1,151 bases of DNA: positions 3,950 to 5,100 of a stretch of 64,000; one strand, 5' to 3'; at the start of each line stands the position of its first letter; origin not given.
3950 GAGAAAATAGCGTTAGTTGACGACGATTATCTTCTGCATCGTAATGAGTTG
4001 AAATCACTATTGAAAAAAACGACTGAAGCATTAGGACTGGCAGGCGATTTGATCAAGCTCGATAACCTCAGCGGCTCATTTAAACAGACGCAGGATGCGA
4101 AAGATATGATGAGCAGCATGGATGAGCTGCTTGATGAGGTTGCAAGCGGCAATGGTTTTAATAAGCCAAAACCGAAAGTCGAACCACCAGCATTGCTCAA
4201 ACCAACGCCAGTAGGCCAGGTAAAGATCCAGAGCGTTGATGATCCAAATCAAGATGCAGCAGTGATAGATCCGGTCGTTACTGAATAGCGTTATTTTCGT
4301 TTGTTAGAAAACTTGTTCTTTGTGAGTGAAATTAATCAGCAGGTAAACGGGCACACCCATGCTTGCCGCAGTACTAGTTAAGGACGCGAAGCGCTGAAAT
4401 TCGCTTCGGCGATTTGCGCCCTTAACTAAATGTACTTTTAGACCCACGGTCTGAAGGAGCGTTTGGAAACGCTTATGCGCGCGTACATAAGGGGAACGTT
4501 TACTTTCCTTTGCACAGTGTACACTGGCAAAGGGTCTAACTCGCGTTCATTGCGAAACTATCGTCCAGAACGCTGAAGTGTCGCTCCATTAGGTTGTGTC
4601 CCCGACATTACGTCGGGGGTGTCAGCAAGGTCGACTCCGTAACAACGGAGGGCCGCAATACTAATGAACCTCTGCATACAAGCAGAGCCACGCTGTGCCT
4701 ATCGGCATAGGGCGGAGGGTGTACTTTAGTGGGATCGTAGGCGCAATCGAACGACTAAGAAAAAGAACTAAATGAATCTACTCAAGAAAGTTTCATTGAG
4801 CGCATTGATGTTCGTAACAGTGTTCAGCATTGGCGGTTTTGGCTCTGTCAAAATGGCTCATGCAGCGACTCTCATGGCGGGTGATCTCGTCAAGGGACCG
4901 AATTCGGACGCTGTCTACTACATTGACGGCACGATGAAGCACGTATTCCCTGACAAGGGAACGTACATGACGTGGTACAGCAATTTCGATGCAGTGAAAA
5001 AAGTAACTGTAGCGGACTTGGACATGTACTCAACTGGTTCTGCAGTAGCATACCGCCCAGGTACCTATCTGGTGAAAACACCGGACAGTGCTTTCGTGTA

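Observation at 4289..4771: About 480 nt of ORF-free, hairpin-dense RNA between the anti-sigma-like gene and the giant surface-protein gene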

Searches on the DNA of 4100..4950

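Call 4: search_rna_families(source=window, start=4100, end=4950, threshold=evalue, max_evalue=10, show_alignments=3)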
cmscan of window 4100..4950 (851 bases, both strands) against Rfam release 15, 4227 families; matches with E-value up to 10: 3.
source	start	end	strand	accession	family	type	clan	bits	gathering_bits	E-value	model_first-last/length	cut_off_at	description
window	4372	4436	+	RF04000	MIR8139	Gene; miRNA;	-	15.9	90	2.9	1-58/58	no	MIR8139 microRNA precursor family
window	4126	4192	+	RF01625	ceN28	Gene; snRNA; snoRNA; CD-box;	-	15.6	70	3.6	1-88/88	no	Caenorhabditis snoRNA ceN28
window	4582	4628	-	RF01727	SAM-SAH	Cis-reg; riboswitch;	-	12.6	40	6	1-49/49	no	SAM/SAH riboswitch aptamer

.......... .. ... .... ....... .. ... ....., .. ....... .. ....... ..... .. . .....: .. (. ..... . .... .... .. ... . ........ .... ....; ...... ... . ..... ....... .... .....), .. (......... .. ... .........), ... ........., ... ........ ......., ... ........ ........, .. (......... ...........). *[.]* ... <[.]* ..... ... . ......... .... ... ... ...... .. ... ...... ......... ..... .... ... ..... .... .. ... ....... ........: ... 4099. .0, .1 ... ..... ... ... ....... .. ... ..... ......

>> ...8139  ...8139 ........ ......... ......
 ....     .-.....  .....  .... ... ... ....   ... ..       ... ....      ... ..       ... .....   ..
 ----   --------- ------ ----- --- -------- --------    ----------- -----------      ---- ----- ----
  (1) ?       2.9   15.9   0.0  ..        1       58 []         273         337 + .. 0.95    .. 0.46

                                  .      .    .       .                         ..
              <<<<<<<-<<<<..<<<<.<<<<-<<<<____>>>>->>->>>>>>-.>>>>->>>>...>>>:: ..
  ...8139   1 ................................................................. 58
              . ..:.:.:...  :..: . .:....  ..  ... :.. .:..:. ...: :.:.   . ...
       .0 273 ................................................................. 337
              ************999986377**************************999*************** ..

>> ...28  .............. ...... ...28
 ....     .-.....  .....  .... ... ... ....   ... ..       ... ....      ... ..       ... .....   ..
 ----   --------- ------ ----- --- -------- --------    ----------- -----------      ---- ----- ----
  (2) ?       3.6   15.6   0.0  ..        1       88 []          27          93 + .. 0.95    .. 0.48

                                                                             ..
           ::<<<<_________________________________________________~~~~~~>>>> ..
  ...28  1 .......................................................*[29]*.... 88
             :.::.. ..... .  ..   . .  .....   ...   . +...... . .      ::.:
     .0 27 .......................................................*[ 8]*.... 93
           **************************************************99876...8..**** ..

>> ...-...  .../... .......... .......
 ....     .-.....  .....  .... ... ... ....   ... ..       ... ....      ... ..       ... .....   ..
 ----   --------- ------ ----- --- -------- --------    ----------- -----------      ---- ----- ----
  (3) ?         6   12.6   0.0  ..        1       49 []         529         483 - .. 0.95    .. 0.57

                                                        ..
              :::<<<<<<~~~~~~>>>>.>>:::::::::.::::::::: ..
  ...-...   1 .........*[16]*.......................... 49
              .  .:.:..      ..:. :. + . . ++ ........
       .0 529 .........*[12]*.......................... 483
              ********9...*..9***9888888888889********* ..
